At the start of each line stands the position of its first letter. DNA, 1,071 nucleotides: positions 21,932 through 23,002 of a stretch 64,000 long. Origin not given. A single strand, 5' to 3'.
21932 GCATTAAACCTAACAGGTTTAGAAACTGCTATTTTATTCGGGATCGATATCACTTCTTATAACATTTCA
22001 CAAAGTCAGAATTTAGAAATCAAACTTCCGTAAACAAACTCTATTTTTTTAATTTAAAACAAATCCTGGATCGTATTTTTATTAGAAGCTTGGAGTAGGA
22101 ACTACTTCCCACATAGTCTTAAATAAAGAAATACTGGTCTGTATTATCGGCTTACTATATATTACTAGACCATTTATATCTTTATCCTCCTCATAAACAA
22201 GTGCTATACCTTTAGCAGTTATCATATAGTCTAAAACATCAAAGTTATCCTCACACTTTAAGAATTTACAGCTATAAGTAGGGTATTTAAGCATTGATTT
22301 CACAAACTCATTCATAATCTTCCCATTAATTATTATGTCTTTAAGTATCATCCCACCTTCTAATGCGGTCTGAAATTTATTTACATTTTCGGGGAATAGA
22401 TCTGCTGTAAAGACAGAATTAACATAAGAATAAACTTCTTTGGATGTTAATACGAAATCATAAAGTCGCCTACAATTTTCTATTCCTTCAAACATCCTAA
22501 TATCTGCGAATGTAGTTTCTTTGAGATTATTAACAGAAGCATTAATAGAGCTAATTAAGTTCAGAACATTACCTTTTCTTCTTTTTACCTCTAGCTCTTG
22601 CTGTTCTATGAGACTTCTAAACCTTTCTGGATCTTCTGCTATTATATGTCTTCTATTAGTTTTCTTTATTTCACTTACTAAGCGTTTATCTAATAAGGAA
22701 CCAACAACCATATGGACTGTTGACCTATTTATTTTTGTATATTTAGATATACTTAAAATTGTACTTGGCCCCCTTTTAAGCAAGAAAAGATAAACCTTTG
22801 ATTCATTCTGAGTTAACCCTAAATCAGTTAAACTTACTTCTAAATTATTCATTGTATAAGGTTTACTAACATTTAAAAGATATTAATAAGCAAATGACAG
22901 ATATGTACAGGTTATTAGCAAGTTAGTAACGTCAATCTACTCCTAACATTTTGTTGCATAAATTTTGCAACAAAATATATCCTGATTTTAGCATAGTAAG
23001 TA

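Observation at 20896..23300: Tandem duplicated divergent regulator cassette: XRE-HTH small gene paired with a TrmB-like regulator, twice in a row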

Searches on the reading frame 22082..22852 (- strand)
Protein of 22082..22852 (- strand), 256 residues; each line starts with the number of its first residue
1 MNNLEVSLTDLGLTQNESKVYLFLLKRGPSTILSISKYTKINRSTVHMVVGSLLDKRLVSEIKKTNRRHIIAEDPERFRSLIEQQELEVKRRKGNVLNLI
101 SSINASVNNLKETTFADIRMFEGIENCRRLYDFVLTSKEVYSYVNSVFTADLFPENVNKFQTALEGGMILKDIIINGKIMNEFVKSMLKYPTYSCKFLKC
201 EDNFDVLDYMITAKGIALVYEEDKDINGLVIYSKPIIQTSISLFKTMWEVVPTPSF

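Call 3: search_protein_families(library=pfam, proteins=[window:22082-22852:-], max_evalue=0.1)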
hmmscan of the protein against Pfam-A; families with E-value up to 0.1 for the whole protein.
window:22082-22852:- (256 aa): 5 families
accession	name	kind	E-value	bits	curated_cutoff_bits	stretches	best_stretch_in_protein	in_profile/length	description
PF01978.25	TrmB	-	1.6e-13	50.8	25.6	1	8-66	1-59/68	Sugar-specific transcriptional regulator TrmB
PF08221.17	HTH_9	-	0.00074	20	23.4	1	18-59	16-57/62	RNA polymerase III subunit RPC82 helix-turn-helix domain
PF12802.13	MarR_2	-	0.0048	17.5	27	1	12-60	2-51/61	MarR family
PF03965.22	Penicillinase_R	-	0.015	16.1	22.6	1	13-69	1-60/115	Penicillinase repressor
PF01022.26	HTH_5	-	0.041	14.2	22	1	22-47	8-33/47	Bacterial regulatory protein, arsR family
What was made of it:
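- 22082..22852 (-): T2: a TrmBL2-like regulator of type E (256 aa). Pfam TrmB 50.8 bits (call 3).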

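Call 32: find_homologous_proteins(query=window:22082-22852:-, max_evalue=0.001)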
Query window:22082-22852:- (256 aa): 4 proteins with E <= 0.001 among 338 candidates.
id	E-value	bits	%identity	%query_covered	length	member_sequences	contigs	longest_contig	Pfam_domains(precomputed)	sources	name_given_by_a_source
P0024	1.5e-153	527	94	100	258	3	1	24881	PF01978.26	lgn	-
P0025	1.2e-91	324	59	98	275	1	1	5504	PF01978.26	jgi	jgi:sugar-specific transcriptional regulator TrmB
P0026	1.6e-13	69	29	99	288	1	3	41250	PF01978.26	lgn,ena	-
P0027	2.7e-13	68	38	61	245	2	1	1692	PF01978.26,PF01022.27,PF08221.18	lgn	-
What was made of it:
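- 22082..22852 (-): Orthologues are P0024 (94%) and P0025 (59%) (call 32).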

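Call 34: find_homologous_proteins(query=A5, max_evalue=0.00001)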
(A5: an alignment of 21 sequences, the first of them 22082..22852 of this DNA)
Query A5 (21 sequences) (256 aa, profile of the alignment): 31 proteins with E <= 0.00001 among 4975 candidates.
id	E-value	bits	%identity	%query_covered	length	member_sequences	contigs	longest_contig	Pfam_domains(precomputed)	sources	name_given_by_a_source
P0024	1.3e-91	325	94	100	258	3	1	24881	PF01978.26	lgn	-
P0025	5.3e-87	309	59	98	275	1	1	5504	PF01978.26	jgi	jgi:sugar-specific transcriptional regulator TrmB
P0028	1.2e-71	259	27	33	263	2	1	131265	PF01978.26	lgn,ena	-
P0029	1.4e-71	259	26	33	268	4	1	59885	PF01978.26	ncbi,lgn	-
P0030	5.5e-66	241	23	75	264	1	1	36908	PF01978.26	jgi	jgi:predicted transcriptional regulator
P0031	7.4e-65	237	30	21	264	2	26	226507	PF01978.26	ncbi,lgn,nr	ncbi:ArsR family transcriptional regulator [Candidatus Dojkabacteria bacterium]|nr:ArsR family trans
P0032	1.3e-61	226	24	77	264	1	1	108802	PF01978.26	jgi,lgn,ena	-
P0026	1.0e-55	207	29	99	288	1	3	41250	PF01978.26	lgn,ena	-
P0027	4.2e-55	205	38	61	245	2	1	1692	PF01978.26,PF01022.27,PF08221.18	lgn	-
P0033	4.2e-53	198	24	79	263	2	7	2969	PF01978.26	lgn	-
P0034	4.7e-52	195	24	75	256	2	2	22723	-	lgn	-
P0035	2.9e-41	160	22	76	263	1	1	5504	-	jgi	jgi:hypothetical protein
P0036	2.5e-38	150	35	52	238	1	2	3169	PF01978.26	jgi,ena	-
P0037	5.4e-38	149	33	52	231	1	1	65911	PF01978.26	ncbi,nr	ncbi:HTH-type sugar sensing transcriptional regulator TrmBL1 [uncultured archaeon]|nr:HTH-type sugar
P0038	1.8e-37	147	29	95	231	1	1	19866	PF01978.26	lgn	-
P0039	2.2e-34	137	34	52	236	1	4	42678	PF01978.26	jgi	jgi:sugar-specific transcriptional regulator TrmB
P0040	2.0e-28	117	22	95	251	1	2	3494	PF01978.26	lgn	-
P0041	4.8e-28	116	25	96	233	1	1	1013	PF01978.26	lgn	-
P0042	2.9e-27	114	34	49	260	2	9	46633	PF01978.26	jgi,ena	-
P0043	1.8e-26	111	29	41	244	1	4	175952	PF01978.26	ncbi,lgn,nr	ncbi:hypothetical protein HYV30_02425 [Candidatus Kaiserbacteria bacterium]|nr:hypothetical protein 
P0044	2.0e-26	111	33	53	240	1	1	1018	PF01978.26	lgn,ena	-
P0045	5.9e-26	109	24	97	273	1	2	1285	PF01978.26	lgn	-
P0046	1.9e-25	108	31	64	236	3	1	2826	PF01978.26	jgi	-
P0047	3.9e-25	107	40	34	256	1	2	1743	PF01978.26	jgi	jgi:sugar-specific transcriptional regulator TrmB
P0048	8.5e-25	106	23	95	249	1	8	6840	PF01978.26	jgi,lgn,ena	-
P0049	1.6e-24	105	25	96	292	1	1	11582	PF01978.26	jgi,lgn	jgi:hypothetical protein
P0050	4.3e-24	103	23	97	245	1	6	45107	PF01978.26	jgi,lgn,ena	jgi:sugar-specific transcriptional regulator TrmB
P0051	7.1e-24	103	28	60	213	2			PF01978.26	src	-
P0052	1.9e-19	88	28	57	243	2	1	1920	PF01978.26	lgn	-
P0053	1.1e-16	79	27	56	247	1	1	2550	PF01978.26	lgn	-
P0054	2.9e-15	74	37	35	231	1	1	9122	PF01978.26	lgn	-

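Call 37: search_solved_structures(query=A6, max_evalue=0.01)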
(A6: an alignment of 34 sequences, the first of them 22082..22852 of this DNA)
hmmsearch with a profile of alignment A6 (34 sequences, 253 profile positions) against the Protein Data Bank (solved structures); distinct sequences matched with E-value up to 0.01: 34.
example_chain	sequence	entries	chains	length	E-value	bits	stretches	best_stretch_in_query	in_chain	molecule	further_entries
3qph_A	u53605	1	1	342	1.4e-13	54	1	3-134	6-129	TrmB, a global transcription regulator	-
5bqt_A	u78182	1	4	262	9.1e-12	48.1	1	9-252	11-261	Putative HTH-type transcriptional regulator TrmBL2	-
5box_A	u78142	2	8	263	9.3e-12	48.1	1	9-252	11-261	Putative HTH-type transcriptional regulator TrmBL2 | TrmBL2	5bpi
5bpd_A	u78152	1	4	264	9.4e-12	48.1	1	9-252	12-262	TrmBL2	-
1sfx_A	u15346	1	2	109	3.1e-08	36.5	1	4-83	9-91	Conserved hypothetical protein AF2008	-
1ku9_A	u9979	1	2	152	1.5e-07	34.3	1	11-134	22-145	hypothetical protein MJ223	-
2rdp_A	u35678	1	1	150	7.8e-06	28.7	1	23-105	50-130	putative transcriptional regulator MarR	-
4hbl_A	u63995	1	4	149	4e-05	26.3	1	4-67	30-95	Transcriptional regulator, MarR family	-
5hlh_A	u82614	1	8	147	4e-05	26.3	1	4-67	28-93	MarR family transcriptional regulator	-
5hlg_A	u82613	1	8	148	4.1e-05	26.3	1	4-67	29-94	MarR family transcriptional regulator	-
5hli_A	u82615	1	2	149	4.1e-05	26.3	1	4-67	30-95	MarR family transcriptional regulator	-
3tgn_A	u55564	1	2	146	0.0008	22.1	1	10-89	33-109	Adc operon repressor AdcR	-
2lvs_A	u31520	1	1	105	0.001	21.8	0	30-68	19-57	Putative uncharacterized protein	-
9qdr_A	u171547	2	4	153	0.0012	21.4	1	5-72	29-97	MarR family transcriptional regulator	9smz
1s3j_A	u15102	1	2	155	0.0013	21.4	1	2-69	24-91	YusO protein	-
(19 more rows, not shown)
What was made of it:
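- On TrmB family (PF01978; TrmBL2-type architecture): The profile matches 5bqt, 5box and 5bpd over residues 9-252 (call 37).
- The T profile matches TrmBL2 over its full length (residues 9-252 against 11-261, E 9e-12, call 37).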

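Call 42: predict_structure(alignment_id=A6)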
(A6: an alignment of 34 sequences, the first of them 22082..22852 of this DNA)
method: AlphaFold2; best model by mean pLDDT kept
length: 256 residues; sequences in the alignment: 34
mean_pLDDT: 88.9   pTM: 0.54
mean pLDDT of the five models: 88.9, 88.3, 88.0, 87.7, 87.1
residues with pLDDT >= 90: 151; 70-90: 88; 50-70: 17; < 50: 0
segments of 3 or more residues with pLDDT < 50: none
pLDDT, mean of each block of 10 residues (from residue 1): 83 94 96 96 97 96 93 92 88 89 72 72 90 94 82 86 95 81 85 91 82 95 91 92 95 80
secondary structure, 60 per line:
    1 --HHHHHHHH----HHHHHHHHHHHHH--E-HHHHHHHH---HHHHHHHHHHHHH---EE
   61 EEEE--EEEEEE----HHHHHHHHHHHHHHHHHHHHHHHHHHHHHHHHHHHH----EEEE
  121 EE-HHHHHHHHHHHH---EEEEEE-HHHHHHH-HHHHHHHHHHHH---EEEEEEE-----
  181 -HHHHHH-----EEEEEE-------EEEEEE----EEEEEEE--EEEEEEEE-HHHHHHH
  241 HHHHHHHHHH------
elements in order: H3-10 H15-27 H32-39 H43-55 E59-64 E67-72 H77-112 E117-122 H124-135 E139-144 H146-152 H154-165 E169-175 H182-187 E193-198 E206-211 E216-222 E225-232 H234-250
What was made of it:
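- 22082..22852 (-): AF2 pLDDT 88.9 (call 42).
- On TrmB family (PF01978; TrmBL2-type architecture): The AF2 model has helix 77-112 followed by an alpha/beta domain (call 42).
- The AF2 model of T2 (pLDDT 88.9, call 42) has TrmBL2 as its best structural match (E 2e-13).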

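Call 45: fold_search(model_id=the predicted structure, library=pdb)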
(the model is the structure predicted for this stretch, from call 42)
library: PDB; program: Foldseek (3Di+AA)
matches with E <= 10: 1781; with E <= 0.001: 40
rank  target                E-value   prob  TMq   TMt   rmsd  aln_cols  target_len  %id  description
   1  5bpd_D                2.3e-13  1.00  0.44  0.44  11.7       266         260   13  Structure of TrmBL2, an archaeal chromatin protein, shows a novel mode of DNA binding. (released 2015-09-02)
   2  5bpd_C                6.5e-13  1.00  0.45  0.44  11.7       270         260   16  Structure of TrmBL2, an archaeal chromatin protein, shows a novel mode of DNA binding. (released 2015-09-02)
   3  5bqt_A                1.6e-12  1.00  0.40  0.40  10.8       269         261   14  Structure of TrmBL2, an archaeal chromatin protein, shows a novel mode of DNA binding. (released 2015-09-02)
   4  5bpi_C                3.5e-12  1.00  0.45  0.44  11.8       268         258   16  Structure of TrmBL2, an archaeal chromatin protein, shows a novel mode of DNA binding. (released 2015-09-02)
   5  5bpi_D                4.4e-12  1.00  0.44  0.45  11.9       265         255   14  Structure of TrmBL2, an archaeal chromatin protein, shows a novel mode of DNA binding. (released 2015-09-02)
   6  5bpd_B                4.4e-12  1.00  0.42  0.42  11.8       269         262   14  Structure of TrmBL2, an archaeal chromatin protein, shows a novel mode of DNA binding. (released 2015-09-02)
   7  5box_A                8.1e-12  1.00  0.42  0.41  12.3       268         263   14  Structure of TrmBL2, an archaeal chromatin protein, shows a novel mode of DNA binding. (released 2015-09-02)
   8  5bqt_B                1.8e-11  1.00  0.40  0.40  10.5       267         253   14  Structure of TrmBL2, an archaeal chromatin protein, shows a novel mode of DNA binding. (released 2015-09-02)
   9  6ehi_A                1.0e-06  1.00  0.45  0.69   3.9       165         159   15  NucT from Helicobacter pylori (released 2018-01-17)
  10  6ehi_D                2.1e-06  1.00  0.44  0.67   4.9       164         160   15  NucT from Helicobacter pylori (released 2018-01-17)
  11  1byr                  2.9e-05  1.00  0.41  0.64   4.4       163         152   12  CRYSTAL STRUCTURE OF A PHOSPHOLIPASE D FAMILY MEMBER, NUC FROM SALMONELLA TYPHIMURIUM (released 1999-10-19)
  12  8v07_A                6.4e-05  1.00  0.42  0.28   5.7       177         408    8  Crystal structure of mouse PLD3 co-crystallized with 5'Pi-ssDNA for 30 days (released 2024-03-13)
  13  8v06_C                7.7e-05  1.00  0.44  0.28   4.5       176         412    8  Crystal structure of mouse PLD3 co-crystallized with 5'Pi-ssDNA for 9 days (released 2024-03-13)
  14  7clg_A                7.7e-05  1.00  0.39  0.14   4.5       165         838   12  Crystal structure of the ATP-dependent restriction endonuclease SauUSI (released 2021-01-20)
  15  8v07_C                8.2e-05  1.00  0.43  0.28   5.0       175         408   10  Crystal structure of mouse PLD3 co-crystallized with 5'Pi-ssDNA for 30 days (released 2024-03-13)
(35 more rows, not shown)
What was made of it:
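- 22082..22852 (-): The best structural match is TrmBL2, E 2e-13 (call 45).
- On TrmB family (PF01978; TrmBL2-type architecture): Foldseek gives TrmBL2 at E 2e-13 (call 45).
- Its C-terminal domain resembles Nuc/NucT (call 45). The best sequence and structure match is the archaeal chromatin protein TrmBL2 (calls 37, 45). The T C-terminal domain has a PLD/Nuc nuclease-like fold (call 45).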

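Call 57: find_encoding_contigs(protein=P0025, flank=6000, max_places=2)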
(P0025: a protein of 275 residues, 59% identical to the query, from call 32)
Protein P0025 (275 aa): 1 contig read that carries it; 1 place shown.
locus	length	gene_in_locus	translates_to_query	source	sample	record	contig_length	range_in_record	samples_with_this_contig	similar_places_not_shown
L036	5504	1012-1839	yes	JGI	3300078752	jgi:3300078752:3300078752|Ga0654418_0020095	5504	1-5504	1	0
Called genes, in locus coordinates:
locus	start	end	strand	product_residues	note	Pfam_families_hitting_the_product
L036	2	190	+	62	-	?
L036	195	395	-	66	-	-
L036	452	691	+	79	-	PF13560:HTH_31, PF12844:HTH_19, PF01381:HTH_3, PF13413:HTH_25 (weak), PF13443:HTH_26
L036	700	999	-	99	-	PF12844:HTH_19 (weak), PF13560:HTH_31 (weak), PF01381:HTH_3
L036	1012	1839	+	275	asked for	PF01978:TrmB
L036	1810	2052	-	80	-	PF13560:HTH_31 (weak), PF01381:HTH_3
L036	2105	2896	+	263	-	-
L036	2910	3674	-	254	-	PF00106:adh_short, PF08659:KR, PF01370:Epimerase (weak), PF13561:adh_short_C2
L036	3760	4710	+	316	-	PF02649:GCHY-1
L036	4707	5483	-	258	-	PF01978:TrmB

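Call 58: find_encoding_contigs(protein=P0026, flank=6000, max_places=2)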
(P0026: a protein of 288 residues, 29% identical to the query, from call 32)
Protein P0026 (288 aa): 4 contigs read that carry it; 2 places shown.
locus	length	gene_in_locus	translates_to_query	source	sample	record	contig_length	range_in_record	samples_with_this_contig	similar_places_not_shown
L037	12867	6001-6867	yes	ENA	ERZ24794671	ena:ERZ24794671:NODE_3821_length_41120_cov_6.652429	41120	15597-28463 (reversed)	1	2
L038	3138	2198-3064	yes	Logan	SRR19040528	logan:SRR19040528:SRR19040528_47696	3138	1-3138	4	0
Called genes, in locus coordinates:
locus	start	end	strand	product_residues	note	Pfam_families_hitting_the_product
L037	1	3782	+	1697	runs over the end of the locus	PF00271:Helicase_C (weak)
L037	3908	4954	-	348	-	PF04545:Sigma70_r4, PF05066:HARE-HTH (faint)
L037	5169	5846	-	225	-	PF00486:Trans_reg_C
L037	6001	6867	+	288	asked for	PF01978:TrmB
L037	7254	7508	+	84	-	-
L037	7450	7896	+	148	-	-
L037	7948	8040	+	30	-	-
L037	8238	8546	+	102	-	PF11950:DUF3467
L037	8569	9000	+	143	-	PF02580:Tyr_Deacylase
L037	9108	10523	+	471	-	PF28494:GlyRS_ins_1, PF00587:tRNA-synt_2b, PF03129:HGTP_anticodon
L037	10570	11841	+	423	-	PF05697:Trigger_N, PF00254:FKBP_C, PF05698:Trigger_C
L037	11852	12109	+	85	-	-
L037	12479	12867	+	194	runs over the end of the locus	-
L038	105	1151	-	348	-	PF04545:Sigma70_r4, PF05066:HARE-HTH (faint)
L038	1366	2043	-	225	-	PF00486:Trans_reg_C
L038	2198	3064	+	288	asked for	PF01978:TrmB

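Call 59: find_encoding_contigs(protein=P0024, flank=8000, max_places=2)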
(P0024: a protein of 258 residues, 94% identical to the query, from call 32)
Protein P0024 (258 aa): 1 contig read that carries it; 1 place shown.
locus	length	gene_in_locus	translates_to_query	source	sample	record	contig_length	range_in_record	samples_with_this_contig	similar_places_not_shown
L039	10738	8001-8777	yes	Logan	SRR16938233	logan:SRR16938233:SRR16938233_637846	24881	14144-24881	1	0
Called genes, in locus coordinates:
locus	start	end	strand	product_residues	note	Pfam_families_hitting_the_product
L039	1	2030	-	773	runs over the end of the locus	PF00133:tRNA-synt_1, PF13603:tRNA-synt_1_2 (faint), PF09334:tRNA-synt_1g (weak), PF08264:Anticodon_1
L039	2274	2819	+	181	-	-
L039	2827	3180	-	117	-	-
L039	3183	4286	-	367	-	-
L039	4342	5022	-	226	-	-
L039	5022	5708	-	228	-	PF02353:CMAS (weak), PF13489:Methyltransf_23, PF13847:Methyltransf_31, PF08241:Methyltransf_11, PF08242:Methyltransf_12, PF13649:Methyltransf_25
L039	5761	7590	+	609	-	PF04055:Radical_SAM (weak), PF16199:Radical_SAM_C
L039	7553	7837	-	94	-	PF13560:HTH_31, PF12844:HTH_19 (weak), PF01381:HTH_3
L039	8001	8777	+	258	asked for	PF01978:TrmB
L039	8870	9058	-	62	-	-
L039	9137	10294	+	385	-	-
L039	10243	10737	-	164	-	?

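Call 63: search_protein_families(library=padloc, proteins=[window:22082-22852:-], max_evalue=0.01)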
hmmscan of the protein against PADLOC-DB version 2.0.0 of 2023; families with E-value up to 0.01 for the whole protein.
window:22082-22852:- (256 aa): 5 families
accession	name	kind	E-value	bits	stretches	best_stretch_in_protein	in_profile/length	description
PDLC01268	CasR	-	0.00054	18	1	5-70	114-174/179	"CAS-I,CAS-II,CAS-III,CAS-IV,CAS-V,CAS-VI; associated_signaling"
PDLC01848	CARF3--CARF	-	0.0012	16.6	1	8-66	128-186/197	-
PDLC01434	CasR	-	0.0021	16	1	5-68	118-180/191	"CAS-I,CAS-II,CAS-III,CAS-IV,CAS-V,CAS-VI; associated_signaling"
PDLC02933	PRTase_III-A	-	0.007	14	0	168-240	129-200/368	-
PDLC01438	Csa3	-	0.0094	14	0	17-118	150-249/305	"CAS-I,CAS-II,CAS-III,CAS-IV,CAS-V,CAS-VI; associated_signaling"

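Call 64: search_protein_families(library=phrogs, proteins=[window:22082-22852:-], max_evalue=0.001)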
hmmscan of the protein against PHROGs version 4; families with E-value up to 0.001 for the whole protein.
window:22082-22852:- (256 aa): 0 families

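Call 65: search_protein_families(library=ncbifam, proteins=[window:22082-22852:-], max_evalue=0.001)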
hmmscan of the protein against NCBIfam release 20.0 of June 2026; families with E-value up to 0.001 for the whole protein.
window:22082-22852:- (256 aa): 5 families
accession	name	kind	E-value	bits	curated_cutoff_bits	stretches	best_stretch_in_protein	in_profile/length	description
NF047390.1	TransRegTrmBL1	equivalog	8.5e-06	25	650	1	7-99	9-101/341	HTH-type sugar sensing transcriptional regulator TrmBL1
NF040851.1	tran_reg_TrmB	equivalog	9.6e-06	25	600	1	4-68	7-71/338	HTH-type sugar-sensing transcriptional regulator TrmB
NF053606.1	Sta1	subfamily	2.7e-05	24.2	80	0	12-68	17-73/100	Sta1 family transcriptional regulator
NF040939.2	trans_reg_lrs14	equivalog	0.00021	21.3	90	0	12-68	18-75/103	Lrs14 family HTH-type transcriptional regulator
NF047392.1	TransRegTrmBHalo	equivalog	0.0004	19.5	500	1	9-78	14-83/349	HTH-type sugar sensing transcriptional regulator TrmB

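Call 84: search_dna_similar(query=window:22082-22852:-, collection=phages, mode=protein, max_rows=5)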
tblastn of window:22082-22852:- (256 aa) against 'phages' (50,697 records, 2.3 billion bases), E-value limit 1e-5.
No match.
